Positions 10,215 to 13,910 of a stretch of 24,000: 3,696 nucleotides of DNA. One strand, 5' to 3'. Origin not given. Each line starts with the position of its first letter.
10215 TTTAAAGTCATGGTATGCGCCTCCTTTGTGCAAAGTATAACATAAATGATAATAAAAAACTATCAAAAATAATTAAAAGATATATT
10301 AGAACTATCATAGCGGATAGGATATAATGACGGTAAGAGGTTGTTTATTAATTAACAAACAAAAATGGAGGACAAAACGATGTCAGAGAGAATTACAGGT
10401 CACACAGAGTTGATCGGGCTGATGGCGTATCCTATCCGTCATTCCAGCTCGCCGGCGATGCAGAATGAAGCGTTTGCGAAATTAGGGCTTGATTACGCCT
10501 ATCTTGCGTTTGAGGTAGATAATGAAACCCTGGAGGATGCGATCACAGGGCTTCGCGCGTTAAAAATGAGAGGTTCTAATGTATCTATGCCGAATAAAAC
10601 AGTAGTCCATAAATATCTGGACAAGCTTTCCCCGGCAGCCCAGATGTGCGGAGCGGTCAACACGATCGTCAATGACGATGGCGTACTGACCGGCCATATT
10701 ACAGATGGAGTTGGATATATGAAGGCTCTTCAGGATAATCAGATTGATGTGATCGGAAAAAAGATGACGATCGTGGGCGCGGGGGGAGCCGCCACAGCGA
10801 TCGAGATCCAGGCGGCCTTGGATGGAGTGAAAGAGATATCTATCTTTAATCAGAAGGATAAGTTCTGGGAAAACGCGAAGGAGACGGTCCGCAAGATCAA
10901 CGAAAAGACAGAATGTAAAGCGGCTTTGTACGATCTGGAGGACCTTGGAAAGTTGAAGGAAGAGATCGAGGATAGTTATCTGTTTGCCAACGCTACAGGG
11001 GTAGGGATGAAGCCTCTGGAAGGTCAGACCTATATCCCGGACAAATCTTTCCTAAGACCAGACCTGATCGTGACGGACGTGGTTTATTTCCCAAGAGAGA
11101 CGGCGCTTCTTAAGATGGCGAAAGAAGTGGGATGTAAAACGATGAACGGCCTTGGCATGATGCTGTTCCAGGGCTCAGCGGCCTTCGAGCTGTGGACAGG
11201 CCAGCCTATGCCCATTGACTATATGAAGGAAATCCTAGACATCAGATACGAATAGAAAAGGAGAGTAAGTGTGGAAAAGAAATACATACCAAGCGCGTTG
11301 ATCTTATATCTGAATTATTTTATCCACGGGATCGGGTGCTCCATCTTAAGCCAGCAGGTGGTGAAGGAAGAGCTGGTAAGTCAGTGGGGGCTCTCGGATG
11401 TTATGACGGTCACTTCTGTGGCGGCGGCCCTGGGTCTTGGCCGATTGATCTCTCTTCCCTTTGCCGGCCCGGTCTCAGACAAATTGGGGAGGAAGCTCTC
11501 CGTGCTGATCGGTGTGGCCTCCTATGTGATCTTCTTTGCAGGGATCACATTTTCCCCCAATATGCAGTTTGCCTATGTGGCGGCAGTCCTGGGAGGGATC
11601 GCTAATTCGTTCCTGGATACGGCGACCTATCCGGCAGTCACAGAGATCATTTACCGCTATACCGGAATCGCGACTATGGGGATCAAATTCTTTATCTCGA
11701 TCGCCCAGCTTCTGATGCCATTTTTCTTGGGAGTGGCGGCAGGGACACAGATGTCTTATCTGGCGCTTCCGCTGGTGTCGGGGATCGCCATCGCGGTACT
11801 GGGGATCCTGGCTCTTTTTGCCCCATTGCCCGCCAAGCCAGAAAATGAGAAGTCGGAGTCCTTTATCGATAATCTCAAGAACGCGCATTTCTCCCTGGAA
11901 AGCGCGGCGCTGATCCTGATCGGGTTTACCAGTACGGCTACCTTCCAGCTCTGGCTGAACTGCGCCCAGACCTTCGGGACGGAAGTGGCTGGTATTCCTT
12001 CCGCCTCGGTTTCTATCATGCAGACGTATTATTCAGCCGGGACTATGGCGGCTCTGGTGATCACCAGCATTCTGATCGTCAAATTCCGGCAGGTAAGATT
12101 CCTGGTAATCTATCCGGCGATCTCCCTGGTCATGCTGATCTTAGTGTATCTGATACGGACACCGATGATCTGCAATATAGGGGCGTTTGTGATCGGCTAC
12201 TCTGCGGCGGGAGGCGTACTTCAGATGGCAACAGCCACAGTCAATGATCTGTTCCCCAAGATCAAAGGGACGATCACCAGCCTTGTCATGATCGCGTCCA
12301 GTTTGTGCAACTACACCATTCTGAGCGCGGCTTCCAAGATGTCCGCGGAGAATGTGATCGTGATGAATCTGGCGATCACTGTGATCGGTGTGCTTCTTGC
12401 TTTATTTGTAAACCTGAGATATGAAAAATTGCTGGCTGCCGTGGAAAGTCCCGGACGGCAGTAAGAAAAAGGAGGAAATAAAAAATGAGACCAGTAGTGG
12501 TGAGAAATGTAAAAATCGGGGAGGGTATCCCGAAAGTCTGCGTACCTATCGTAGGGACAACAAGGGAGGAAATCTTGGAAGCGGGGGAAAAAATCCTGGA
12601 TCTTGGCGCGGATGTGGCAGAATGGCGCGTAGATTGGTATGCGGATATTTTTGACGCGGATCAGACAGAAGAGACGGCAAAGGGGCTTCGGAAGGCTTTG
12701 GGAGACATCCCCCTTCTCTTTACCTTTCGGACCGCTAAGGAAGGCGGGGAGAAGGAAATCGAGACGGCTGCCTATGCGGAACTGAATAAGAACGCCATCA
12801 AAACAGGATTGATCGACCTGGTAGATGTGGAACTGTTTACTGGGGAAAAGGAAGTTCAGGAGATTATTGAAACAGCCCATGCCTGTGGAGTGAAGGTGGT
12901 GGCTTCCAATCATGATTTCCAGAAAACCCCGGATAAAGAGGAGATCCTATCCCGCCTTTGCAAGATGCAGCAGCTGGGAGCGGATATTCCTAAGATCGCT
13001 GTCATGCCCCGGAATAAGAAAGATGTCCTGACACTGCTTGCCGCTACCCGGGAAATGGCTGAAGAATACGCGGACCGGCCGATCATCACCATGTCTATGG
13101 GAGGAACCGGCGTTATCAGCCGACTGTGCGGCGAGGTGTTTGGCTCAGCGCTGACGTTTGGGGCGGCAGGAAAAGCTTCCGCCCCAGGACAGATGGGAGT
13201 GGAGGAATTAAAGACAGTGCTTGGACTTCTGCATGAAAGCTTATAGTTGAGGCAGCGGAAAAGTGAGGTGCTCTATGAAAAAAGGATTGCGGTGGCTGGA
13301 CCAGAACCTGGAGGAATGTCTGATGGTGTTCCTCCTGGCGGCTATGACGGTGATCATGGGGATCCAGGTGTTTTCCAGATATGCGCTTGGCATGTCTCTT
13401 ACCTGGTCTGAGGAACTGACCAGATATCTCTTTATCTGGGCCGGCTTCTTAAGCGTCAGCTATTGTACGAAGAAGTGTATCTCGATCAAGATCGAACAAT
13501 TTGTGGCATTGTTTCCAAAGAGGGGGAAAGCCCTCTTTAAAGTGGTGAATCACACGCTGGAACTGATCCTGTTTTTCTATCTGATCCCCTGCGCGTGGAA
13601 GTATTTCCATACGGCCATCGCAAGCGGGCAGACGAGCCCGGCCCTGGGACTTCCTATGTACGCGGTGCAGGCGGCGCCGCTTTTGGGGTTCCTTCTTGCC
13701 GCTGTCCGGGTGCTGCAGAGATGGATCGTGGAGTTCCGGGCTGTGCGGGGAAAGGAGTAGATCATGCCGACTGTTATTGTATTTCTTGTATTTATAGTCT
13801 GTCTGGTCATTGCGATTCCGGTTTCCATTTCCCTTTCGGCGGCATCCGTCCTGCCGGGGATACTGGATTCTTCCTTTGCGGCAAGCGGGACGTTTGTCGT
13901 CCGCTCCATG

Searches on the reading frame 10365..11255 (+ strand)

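Call 10: search_protein_families(library=pfam, proteins=[window:10365-11255:+], max_evalue=0.001)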
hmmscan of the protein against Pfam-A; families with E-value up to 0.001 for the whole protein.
window:10365-11255:+ (296 aa): 2 families
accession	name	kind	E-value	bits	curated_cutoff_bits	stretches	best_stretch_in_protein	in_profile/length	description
PF08501.16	Shikimate_dh_N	-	3.3e-29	101.4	27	1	19-101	1-83/83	Shikimate dehydrogenase substrate binding domain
PF18317.6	SDH_C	-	7e-11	42.1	25.8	1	262-291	1-30/31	Shikimate 5'-dehydrogenase C-terminal domain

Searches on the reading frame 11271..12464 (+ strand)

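Call 10: search_protein_families(library=pfam, proteins=[window:11271-12464:+], max_evalue=0.001)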
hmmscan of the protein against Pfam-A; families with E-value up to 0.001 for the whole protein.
window:11271-12464:+ (397 aa): 1 family
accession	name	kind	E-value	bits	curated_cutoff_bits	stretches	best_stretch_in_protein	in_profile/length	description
PF07690.21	MFS_1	-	1.3e-21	77.4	33.4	1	13-345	2-341/347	Major Facilitator Superfamily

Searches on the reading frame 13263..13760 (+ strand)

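Call 10: search_protein_families(library=pfam, proteins=[window:13263-13760:+], max_evalue=0.001)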
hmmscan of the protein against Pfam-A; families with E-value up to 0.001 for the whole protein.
window:13263-13760:+ (165 aa): 1 family
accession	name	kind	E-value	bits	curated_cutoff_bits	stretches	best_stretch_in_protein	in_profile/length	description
PF04290.18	DctQ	-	9.3e-33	113.4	28.3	1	28-159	1-131/132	Tripartite ATP-independent periplasmic transporters, DctQ component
